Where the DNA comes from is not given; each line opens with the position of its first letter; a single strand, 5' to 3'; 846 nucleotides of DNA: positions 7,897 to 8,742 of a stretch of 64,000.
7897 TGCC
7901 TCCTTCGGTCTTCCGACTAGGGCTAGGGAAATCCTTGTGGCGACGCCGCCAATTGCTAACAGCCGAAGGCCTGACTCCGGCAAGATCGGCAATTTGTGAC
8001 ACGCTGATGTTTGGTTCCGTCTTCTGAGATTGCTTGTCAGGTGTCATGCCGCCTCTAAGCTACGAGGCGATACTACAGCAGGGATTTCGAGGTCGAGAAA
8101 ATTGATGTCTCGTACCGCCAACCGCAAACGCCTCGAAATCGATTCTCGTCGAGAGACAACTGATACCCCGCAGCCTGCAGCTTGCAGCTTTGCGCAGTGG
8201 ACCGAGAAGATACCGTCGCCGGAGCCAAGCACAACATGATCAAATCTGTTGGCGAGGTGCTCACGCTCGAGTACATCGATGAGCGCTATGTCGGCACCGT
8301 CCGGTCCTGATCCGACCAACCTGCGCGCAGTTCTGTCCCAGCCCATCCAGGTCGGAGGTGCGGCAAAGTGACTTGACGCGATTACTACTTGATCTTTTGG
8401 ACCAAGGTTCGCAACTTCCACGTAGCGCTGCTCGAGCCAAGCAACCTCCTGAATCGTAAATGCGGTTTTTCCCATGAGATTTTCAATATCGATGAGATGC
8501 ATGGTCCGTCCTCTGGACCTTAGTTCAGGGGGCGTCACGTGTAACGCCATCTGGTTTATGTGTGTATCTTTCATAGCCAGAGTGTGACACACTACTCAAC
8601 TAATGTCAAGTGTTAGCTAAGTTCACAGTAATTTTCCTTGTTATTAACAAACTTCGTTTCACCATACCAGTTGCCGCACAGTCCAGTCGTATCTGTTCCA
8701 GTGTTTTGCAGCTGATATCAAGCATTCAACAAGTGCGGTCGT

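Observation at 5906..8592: Translationally coupled NYN-nuclease-like gene and HTH-fused m6A methyltransferase/TRD gene: candidate non-canonical restriction or defence module beside a type I R-M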

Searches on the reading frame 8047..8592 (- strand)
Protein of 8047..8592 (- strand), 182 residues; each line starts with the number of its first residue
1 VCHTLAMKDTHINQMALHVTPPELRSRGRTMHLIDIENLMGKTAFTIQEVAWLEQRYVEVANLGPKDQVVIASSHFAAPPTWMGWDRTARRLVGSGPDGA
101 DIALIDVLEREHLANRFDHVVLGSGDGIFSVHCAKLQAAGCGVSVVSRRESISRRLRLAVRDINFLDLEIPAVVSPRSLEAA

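Call 3: search_protein_families(library=pfam, proteins=[window:8047-8592:-], max_evalue=0.01)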
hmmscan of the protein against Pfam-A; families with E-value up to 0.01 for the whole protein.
window:8047-8592:- (182 aa): 1 family
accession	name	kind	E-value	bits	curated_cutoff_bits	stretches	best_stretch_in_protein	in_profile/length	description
PF01936.24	NYN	-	7.7e-07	30.2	24.2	1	96-161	73-139/145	NYN domain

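Call 4: search_protein_families(library=padloc, proteins=[window:8047-8592:-], max_evalue=0.01)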
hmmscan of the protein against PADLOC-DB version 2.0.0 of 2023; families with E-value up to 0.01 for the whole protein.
window:8047-8592:- (182 aa): 1 family
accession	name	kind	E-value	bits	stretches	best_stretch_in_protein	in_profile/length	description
PDLC01154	NYN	-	1.8e-05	22.3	1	105-167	237-296/310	"LabA-like protein, NYN family nuclease"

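Call 5: search_protein_families(library=ncbifam, proteins=[window:8047-8592:-], max_evalue=0.01)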
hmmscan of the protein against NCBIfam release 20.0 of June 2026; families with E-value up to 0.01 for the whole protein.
window:8047-8592:- (182 aa): 0 families

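Call 6: find_homologous_proteins(query=window:8047-8502:-)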
Query window:8047-8502:- (152 aa): 56 proteins with E <= 0.001 among 158 candidates.
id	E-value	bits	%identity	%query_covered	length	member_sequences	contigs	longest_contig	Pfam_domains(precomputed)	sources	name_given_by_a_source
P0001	3.3e-94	331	100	100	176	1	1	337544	PF01936.25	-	-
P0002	6.5e-46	174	56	93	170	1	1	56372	-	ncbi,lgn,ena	-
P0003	2.7e-45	172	59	97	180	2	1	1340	-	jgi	jgi:hypothetical protein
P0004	1.1e-44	170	56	100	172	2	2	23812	-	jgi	jgi:hypothetical protein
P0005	1.5e-44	169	57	97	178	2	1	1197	PF01936.25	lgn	-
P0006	3.8e-44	168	58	90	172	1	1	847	PF01936.25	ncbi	-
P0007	5.8e-44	168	59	90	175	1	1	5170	PF01936.25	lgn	-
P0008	2.4e-43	166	57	97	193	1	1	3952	-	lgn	-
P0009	3.0e-43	165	53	100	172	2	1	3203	PF01936.25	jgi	jgi:hypothetical protein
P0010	9.2e-43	164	60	91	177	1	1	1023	-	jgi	jgi:hypothetical protein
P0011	1.2e-42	163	53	93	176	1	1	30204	-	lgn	-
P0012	1.5e-42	163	56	90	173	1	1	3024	PF01936.25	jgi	jgi:hypothetical protein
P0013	1.7e-41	160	56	92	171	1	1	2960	-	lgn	-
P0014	4.8e-41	158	55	90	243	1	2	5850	-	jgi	jgi:hypothetical protein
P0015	6.5e-41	158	54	95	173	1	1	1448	-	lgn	-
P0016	2.0e-40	156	54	93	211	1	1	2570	PF01936.25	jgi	jgi:hypothetical protein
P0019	4.1e-40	155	54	95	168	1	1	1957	PF01936.25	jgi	jgi:hypothetical protein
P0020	4.5e-40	155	56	89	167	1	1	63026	PF01936.25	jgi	jgi:NYN domain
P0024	3.2e-39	152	54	93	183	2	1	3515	PF01936.25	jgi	jgi:NYN domain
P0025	6.7e-39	151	53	90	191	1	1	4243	PF01936.25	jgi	jgi:hypothetical protein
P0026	8.4e-39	151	53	97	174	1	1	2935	PF01936.25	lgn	-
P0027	8.6e-39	151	55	89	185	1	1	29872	PF01936.25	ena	-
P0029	2.6e-38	149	53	97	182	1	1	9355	PF01936.25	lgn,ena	-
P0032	1.6e-36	143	54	89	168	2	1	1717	PF01936.25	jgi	jgi:hypothetical protein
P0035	4.3e-35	139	53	90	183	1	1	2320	PF01936.25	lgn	-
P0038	1.9e-31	127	51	92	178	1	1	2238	PF01936.25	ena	-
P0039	4.1e-31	126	48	95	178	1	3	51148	PF01936.25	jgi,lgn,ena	-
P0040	5.1e-31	126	51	92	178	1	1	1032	PF01936.25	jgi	jgi:hypothetical protein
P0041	5.3e-31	126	51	92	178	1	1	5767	PF01936.25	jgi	jgi:NYN domain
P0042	1.1e-29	121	48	95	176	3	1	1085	PF01936.25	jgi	jgi:hypothetical protein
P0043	4.8e-29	119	52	85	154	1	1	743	PF01936.25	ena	-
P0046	4.5e-21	93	64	51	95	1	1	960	PF01936.25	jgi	jgi:uncharacterized LabA/DUF88 family protein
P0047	1.5e-20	92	45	85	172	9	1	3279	PF01936.25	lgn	-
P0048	5.9e-19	87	45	85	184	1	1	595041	PF01936.25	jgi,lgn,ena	-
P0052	4.0e-16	77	38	91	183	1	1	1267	PF01936.25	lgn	-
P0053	4.2e-15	74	42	83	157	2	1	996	PF01936.25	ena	-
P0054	1.5e-13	69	42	83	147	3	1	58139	PF01936.25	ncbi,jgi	jgi:hypothetical protein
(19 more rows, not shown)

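Call 10: find_related_loci(query=A1, collection=genome_contigs, flank=8000)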
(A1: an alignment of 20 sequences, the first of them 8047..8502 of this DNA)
Query A1 (152 aa) in genome_contigs; peptide patterns used: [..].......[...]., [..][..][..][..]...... (x = any residue, [..] = any of these).
298 stretches matched a pattern; 148 encode a relative of the query (tblastn E <= 1e-3); the best 80 are kept; 80 distinct loci.
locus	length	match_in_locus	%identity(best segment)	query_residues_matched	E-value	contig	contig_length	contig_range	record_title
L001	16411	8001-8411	58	1-137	1e-47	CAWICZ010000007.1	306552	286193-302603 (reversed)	MAG: uncultured Actinomycetes bacterium isolate MFD00962.bin.1.69 genome assembly, contig: contig_22907, whole genome sh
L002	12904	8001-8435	56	1-145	1e-45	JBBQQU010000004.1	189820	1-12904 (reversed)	MAG: Gaiellales bacterium isolate Co_metawrap_1607 Cmw_1607_k141_19381932_length_189820_cov_33.9993, whole genome shotgu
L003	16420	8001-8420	54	1-140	1e-43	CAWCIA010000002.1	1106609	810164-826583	MAG: uncultured Solirubrobacterales bacterium isolate MFD09603.bin.1.68 genome assembly, contig: contig_15410, whole gen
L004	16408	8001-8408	56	1-137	2e-43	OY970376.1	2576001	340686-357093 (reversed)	MAG: uncultured Solirubrobacterales bacterium isolate MFD06742.bin.c.2 genome assembly, chromosome: 1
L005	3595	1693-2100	49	1-137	4e-34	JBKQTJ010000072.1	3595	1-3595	MAG: Streptosporangiaceae bacterium isolate MHr2D2E2F__bin_106 MHr2D2E2F_000000067079, whole genome shotgun sequence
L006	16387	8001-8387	55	1-130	8e-34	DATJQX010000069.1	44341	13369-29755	MAG TPA_asm: Streptosporangiaceae bacterium isolate SMAG_U14952 k141_1156507, whole genome shotgun sequence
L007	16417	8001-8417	47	1-140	6e-33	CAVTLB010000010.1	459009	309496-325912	MAG: uncultured Actinomycetota bacterium isolate MFD06714.bin.2.92 genome assembly, contig: contig_23062, whole genome s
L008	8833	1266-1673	47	1-137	5e-32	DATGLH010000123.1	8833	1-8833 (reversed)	MAG TPA_asm: Trebonia sp. isolate SMAG_U9881 k141_27852, whole genome shotgun sequence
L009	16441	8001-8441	46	1-148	8e-32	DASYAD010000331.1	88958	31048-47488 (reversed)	MAG TPA_asm: Trebonia sp. isolate SMAG_U4870 k141_2174426, whole genome shotgun sequence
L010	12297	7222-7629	47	1-137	5e-31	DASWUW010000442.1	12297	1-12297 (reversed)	MAG TPA_asm: Trebonia sp. isolate SMAG_U3613 k141_383531, whole genome shotgun sequence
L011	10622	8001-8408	46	1-137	1e-30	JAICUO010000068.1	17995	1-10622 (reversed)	MAG: Streptosporangiaceae bacterium isolate GZL_ISSM_2_bin.89 k141_3497914_length_17995_cov_11.8541, whole genome shotgu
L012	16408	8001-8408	46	1-137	1e-30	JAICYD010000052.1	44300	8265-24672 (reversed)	MAG: Streptosporangiaceae bacterium isolate LS_FP_2_bin.164 k141_4610000_length_44300_cov_23.7117, whole genome shotgun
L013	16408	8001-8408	47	1-137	5e-30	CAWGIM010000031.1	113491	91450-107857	MAG: uncultured Actinomycetota bacterium isolate MFD09671.bin.1.161 genome assembly, contig: contig_96666, whole genome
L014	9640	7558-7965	45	1-137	5e-30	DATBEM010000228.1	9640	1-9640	MAG TPA_asm: Trebonia sp. isolate SMAG_U5837 k141_2701610, whole genome shotgun sequence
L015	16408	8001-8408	45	1-137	4e-30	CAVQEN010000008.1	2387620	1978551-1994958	MAG: uncultured Actinomycetota bacterium isolate MFD04434.bin.2.141 genome assembly, contig: contig_400, whole genome sh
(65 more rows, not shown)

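Call 25: search_solved_structures(query=A1, max_evalue=1, show_alignments=2)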
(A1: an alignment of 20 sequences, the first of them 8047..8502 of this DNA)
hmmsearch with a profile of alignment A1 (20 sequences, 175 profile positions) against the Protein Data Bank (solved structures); distinct sequences matched with E-value up to 1: 5.
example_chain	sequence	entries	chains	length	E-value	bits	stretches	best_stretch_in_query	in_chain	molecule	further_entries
2qip_A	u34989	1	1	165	0.00011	24.8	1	108-161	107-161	Protein of unknown function VPA0982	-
3l5a_A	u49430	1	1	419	0.31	13.6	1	35-97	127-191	NADH/flavin oxidoreductase/NADH oxidase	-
1djq_A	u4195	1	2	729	0.4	13.2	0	73-141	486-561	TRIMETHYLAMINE DEHYDROGENASE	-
1djn_A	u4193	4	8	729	0.4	13.2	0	73-141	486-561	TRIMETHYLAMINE DEHYDROGENASE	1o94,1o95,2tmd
3urh_A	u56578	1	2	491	0.88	12.1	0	109-143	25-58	Dihydrolipoyl dehydrogenase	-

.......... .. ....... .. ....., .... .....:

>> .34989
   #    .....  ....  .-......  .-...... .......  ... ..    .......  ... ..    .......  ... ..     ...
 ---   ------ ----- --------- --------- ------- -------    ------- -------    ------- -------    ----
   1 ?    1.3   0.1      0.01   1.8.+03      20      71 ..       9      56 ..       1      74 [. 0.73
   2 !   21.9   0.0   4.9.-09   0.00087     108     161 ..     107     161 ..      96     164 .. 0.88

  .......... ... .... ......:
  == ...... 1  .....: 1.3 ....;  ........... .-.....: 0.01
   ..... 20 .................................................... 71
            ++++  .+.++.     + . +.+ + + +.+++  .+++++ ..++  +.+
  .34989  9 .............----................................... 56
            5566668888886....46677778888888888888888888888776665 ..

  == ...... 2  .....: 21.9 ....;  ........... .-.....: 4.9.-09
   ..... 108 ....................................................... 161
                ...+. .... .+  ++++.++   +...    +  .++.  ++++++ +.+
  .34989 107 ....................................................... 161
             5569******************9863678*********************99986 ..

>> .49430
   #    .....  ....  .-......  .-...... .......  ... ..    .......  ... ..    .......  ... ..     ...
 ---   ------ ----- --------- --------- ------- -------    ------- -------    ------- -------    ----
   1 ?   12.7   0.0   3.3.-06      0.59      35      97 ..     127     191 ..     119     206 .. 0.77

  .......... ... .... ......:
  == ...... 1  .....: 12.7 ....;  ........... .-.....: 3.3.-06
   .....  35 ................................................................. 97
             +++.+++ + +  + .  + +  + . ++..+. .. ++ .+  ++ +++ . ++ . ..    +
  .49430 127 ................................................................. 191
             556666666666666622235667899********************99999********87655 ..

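Call 31: search_dna_similar(query=window:8047-8502:-, collection=plasmids, mode=protein, max_evalue=0.001, max_rows=30)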
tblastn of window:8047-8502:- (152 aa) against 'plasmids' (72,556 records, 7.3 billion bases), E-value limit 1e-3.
Records with a match: 18; places in all: 19; records where one place covers at least 80% of the query: 5.
Best place of each record, by identity: <60% 18.
By first word of the organism name: Rhodococcus 8; Corynebacterium 4; Herbiconiux 2; Arthrobacter 2; Mycolicibacterium 1; Dietzia 1.
By predicted mobility (MOB-suite, as given by PLSDB): non-mobilizable 10; mobilizable 5; conjugative 3.
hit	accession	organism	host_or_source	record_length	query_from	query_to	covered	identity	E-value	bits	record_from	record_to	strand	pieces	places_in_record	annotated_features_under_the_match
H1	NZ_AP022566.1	Mycolicibacterium alvei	-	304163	3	151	98%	38.3%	7e-12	69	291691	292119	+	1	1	NYN domain-containing protein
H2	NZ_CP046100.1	Rhodococcus sp. AQ5-07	Metagenomic Assembly,Chronically low ...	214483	1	137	90%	40.6%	2e-15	79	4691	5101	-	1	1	NYN domain-containing protein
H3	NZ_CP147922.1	Rhodococcus qingshengii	sediment,mangrove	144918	1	137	90%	40.6%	4e-15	78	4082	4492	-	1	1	NYN domain-containing protein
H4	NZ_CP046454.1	Corynebacterium comes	pure culture,soil from a small paddock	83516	3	136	88%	36.3%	5e-5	49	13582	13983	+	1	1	NYN domain-containing protein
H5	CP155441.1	Dietzia kunjamensis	cell culture,moss extract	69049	3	111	72%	42.9%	7e-16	80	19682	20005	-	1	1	NYN domain-containing protein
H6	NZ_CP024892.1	Rhodococcus ruber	cell culture,activated sludge from ...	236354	1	110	72%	39.8%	2e-12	70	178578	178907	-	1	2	NYN domain-containing protein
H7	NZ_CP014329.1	Corynebacterium glutamicum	Bos taurus,nasopharynx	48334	3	129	84%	33.9%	1e-7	57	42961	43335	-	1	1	NYN domain-containing protein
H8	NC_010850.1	Rhodococcus sp. NS1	-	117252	1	110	72%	37.8%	1e-9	62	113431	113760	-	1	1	NYN domain-containing protein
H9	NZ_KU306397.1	Corynebacterium glutamicum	-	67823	3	110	71%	37.0%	7e-10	63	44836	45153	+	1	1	NYN domain-containing protein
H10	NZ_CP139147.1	Herbiconiux sp. KACC 21604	single cell,Flower of Salvia splendens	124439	2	108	70%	36.7%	3e-8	59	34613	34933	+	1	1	NYN domain-containing protein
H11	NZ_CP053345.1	Herbiconiux sp. SALV-R1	Salvia splendens,cell culture,flower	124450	2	108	70%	36.7%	3e-8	59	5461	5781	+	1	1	NYN domain-containing protein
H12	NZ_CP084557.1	Arthrobacter sp. FW306-05-C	isolate,terrestrial sediment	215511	1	106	70%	36.9%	2e-8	59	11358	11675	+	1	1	hypothetical protein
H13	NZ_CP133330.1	Rhodococcus sp. DN22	-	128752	1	110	72%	35.1%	3e-9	61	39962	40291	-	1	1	NYN domain-containing protein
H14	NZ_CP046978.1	Corynebacterium atrinae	Atrina pectinata,pure ...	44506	3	110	71%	35.2%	7e-8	57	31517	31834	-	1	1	NYN domain-containing protein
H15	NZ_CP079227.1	Rhodococcus sp. LW-XY12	pure culture,activated sludge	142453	1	99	65%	36.6%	1e-6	54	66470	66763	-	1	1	NYN domain-containing protein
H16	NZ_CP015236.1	Rhodococcus fascians D188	Chrysanthemum x morifolium,Culture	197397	1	99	65%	36.0%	5e-8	58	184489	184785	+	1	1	NYN domain-containing protein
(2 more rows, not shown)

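Call 32: search_dna_similar(query=window:8047-8502:-, collection=phages, mode=protein, max_evalue=0.001, max_rows=20)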
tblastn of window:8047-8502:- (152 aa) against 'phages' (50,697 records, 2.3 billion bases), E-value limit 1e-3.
No match.

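Call 33: get_annotated_region(hit=H2, flank=9000)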
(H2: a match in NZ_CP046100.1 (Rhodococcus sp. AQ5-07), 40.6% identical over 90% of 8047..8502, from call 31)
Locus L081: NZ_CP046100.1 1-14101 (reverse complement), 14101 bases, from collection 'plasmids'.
description: Rhodococcus sp. AQ5-07 plasmid unnamed1, complete sequence
organism: Rhodococcus sp. AQ5-07 (NCBI taxid 2054902)
taxonomy: Bacteria; Actinomycetota; Actinomycetes; Mycobacteriales; Nocardiaceae; Rhodococcus; Rhodococcus sp. AQ5-07
host: -; source: Metagenomic Assembly,Chronically low temperature and dry polar region; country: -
typing (MOB-suite, as given by PLSDB): non-mobilizable
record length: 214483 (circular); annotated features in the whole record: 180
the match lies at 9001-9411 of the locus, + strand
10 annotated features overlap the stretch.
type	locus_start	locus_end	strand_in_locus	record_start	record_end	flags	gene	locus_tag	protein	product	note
CDS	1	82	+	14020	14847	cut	-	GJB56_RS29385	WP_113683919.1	SDR family oxidoreductase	-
CDS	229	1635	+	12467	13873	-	-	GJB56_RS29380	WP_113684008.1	FAD-dependent oxidoreductase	-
CDS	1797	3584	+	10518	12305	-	-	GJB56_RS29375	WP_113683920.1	long-chain fatty acid--CoA ligase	-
CDS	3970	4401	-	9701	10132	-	-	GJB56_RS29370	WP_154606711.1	hypothetical protein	-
CDS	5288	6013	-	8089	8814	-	-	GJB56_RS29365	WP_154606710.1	DUF4352 domain-containing protein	-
CDS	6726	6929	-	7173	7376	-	-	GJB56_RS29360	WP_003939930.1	cold-shock protein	-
CDS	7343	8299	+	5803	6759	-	-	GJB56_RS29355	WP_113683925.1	recombinase family protein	GO:0006310 - DNA recombination [Evidence IEA]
CDS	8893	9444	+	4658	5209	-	-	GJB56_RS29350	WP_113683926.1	NYN domain-containing protein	-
CDS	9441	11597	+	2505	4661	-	-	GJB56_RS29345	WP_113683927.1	N-6 DNA methylase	GO:0006306 - DNA methylation [Evidence IEA]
CDS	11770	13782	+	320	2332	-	-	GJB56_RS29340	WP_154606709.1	hypothetical protein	-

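Call 34: get_annotated_region(hit=H5, flank=9000)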
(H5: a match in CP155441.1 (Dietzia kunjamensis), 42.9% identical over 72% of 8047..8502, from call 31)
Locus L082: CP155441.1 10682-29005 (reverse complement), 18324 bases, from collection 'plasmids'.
description: Dietzia kunjamensis strain BIM B-2035 plasmid pDK2035-69, complete sequence
organism: Dietzia kunjamensis (NCBI taxid 322509)
taxonomy: Bacteria; Actinomycetota; Actinomycetes; Mycobacteriales; Dietziaceae; Dietzia; Dietzia kunjamensis
host: -; source: cell culture,moss extract; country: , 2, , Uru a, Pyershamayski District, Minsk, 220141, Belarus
typing (MOB-suite, as given by PLSDB): non-mobilizable
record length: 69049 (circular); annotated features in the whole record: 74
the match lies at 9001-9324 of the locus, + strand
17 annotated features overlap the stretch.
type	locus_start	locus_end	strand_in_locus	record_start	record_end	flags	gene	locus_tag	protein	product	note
CDS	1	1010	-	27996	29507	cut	-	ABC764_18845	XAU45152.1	glutamine synthetase family protein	-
CDS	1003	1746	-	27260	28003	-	-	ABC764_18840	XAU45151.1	type 1 glutamine amidotransferase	-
CDS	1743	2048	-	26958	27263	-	-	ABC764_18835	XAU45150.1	hypothetical protein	-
CDS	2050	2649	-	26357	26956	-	-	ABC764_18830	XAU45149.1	aromatic-ring-hydroxylating dioxygenase subunit beta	-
CDS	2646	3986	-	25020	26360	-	-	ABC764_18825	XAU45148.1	aromatic ring-hydroxylating dioxygenase subunit alpha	-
CDS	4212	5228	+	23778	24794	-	-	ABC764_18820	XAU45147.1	IclR family transcriptional regulator C-terminal domain-containing protein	-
CDS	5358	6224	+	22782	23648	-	catA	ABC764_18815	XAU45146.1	catechol 1,2-dioxygenase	-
CDS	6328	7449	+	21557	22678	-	-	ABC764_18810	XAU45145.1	muconate/chloromuconate family cycloisomerase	-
CDS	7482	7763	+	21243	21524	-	catC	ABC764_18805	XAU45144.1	muconolactone Delta-isomerase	-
CDS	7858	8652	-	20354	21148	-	-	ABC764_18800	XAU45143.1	recombinase family protein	-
CDS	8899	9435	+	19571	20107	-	-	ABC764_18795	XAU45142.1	NYN domain-containing protein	-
CDS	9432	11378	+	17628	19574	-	-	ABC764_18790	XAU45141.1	N-6 DNA methylase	-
CDS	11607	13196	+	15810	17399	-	-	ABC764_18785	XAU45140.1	class I SAM-dependent DNA methyltransferase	-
CDS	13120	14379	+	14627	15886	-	-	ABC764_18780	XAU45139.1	restriction endonuclease subunit S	-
CDS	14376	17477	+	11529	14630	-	-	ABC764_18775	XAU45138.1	type I restriction endonuclease subunit R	-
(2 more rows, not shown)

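Call 35: get_annotated_region(hit=H1, flank=9000)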
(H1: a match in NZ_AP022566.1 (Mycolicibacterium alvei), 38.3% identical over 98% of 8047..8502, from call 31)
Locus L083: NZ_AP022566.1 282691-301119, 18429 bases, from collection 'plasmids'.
description: Mycolicibacterium alvei strain JCM 12272 plasmid pJCM12272, complete sequence
organism: Mycolicibacterium alvei (NCBI taxid 67081)
taxonomy: Bacteria; Actinomycetota; Actinomycetes; Mycobacteriales; Mycobacteriaceae; Mycolicibacterium; Mycolicibacterium alvei
host: -; source: -; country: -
typing (MOB-suite, as given by PLSDB): non-mobilizable
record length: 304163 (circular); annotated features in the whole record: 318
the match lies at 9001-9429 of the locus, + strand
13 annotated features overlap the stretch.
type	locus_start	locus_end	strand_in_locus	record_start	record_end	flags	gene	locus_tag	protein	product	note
CDS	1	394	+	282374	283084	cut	-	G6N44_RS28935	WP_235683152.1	TnsA-like heteromeric transposase endonuclease subunit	-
CDS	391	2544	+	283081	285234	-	-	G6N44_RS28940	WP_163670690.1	Mu transposase C-terminal domain-containing protein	-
CDS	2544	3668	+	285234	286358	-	-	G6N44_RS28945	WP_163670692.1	ATP-binding protein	-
CDS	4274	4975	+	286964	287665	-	-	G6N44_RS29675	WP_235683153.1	hypothetical protein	-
CDS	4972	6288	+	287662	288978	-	-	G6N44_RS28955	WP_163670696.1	LysR family transcriptional regulator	-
CDS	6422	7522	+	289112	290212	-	-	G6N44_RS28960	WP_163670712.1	hypothetical protein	-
CDS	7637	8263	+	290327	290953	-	-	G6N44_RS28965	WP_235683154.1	DUF433 domain-containing protein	-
CDS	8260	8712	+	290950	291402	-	-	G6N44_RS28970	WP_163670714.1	hypothetical protein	-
CDS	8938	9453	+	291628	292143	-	-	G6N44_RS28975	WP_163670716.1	NYN domain-containing protein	-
CDS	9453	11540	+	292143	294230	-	-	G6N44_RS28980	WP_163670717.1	N-6 DNA methylase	GO:0006306 - DNA methylation [Evidence IEA]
CDS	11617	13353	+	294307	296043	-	-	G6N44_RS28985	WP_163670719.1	class I SAM-dependent DNA methyltransferase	-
CDS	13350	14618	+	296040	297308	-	-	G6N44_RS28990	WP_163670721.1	restriction endonuclease subunit S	-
CDS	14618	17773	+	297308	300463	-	-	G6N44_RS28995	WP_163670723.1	type I restriction endonuclease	GO:0006304 - DNA modification [Evidence IEA]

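Call 36: predict_structure(alignment_id=A2)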
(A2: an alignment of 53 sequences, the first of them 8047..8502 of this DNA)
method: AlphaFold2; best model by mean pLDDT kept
length: 152 residues; sequences in the alignment: 53
mean_pLDDT: 93.6   pTM: 0.86
mean pLDDT of the five models: 93.6, 93.3, 93.1, 93.1, 92.8
residues with pLDDT >= 90: 133; 70-90: 6; 50-70: 13; < 50: 0
segments of 3 or more residues with pLDDT < 50: none
pLDDT, mean of each block of 10 residues (from residue 1): 97 95 97 97 96 96 93 97 98 98 98 97 98 90 62 64
secondary structure, 60 per line:
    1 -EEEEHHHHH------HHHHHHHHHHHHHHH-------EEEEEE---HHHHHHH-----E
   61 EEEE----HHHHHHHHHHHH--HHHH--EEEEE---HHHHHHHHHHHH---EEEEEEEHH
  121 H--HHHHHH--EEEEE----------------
elements in order: E2-5 H6-10 H17-31 E39-44 H48-54 E60-64 H69-80 H83-86 E89-93 H97-108 E112-118 H124-129 E132-136
